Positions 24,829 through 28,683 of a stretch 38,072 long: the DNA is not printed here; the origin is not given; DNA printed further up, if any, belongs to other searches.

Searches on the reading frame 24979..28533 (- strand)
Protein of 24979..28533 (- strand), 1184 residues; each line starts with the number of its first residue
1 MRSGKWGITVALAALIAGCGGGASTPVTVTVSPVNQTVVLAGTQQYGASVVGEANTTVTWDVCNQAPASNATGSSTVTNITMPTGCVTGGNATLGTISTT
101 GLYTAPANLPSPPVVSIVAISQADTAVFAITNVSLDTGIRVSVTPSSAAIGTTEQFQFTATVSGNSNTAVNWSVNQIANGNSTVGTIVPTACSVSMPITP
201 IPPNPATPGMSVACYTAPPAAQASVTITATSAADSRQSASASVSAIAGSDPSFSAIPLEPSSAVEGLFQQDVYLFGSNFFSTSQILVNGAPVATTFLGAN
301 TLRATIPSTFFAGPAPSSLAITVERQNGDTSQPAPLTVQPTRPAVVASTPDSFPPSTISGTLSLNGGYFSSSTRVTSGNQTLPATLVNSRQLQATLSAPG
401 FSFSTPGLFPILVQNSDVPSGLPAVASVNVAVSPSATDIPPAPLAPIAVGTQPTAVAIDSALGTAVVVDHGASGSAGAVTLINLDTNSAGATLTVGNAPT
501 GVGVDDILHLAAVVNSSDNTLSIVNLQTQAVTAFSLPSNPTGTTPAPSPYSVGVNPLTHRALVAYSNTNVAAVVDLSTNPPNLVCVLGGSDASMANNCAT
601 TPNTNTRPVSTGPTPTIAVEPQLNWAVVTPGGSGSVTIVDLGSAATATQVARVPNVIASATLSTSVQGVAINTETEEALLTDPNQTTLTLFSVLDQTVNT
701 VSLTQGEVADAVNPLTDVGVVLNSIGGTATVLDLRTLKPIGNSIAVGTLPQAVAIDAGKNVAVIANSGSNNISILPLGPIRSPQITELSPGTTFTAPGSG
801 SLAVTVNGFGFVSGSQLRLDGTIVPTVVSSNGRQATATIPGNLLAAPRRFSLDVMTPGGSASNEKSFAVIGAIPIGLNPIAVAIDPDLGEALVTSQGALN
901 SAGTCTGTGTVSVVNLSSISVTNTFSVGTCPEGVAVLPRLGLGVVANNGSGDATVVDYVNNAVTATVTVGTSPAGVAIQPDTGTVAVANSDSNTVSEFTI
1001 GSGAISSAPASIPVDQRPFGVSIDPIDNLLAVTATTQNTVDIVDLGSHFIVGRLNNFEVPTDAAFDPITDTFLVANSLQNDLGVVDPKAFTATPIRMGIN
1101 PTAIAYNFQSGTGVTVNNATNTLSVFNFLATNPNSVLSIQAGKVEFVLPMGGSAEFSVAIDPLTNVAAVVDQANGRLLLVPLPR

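Call 14: search_protein_families(library=pfam, proteins=[window:24979-28533:-], max_evalue=0.001)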
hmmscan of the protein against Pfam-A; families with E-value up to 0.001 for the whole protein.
window:24979-28533:- (1184 aa): 0 families

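Call 63: search_protein_families(library=pfam, proteins=[window:24979-28533:-], max_evalue=0.1)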
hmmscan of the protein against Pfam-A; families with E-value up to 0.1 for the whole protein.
window:24979-28533:- (1184 aa): 1 family
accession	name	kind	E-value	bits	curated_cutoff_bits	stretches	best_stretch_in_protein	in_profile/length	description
PF10282.15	Lactonase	-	0.0025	17.5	21.7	0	963-1015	283-337/344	Lactonase, 7-bladed beta-propeller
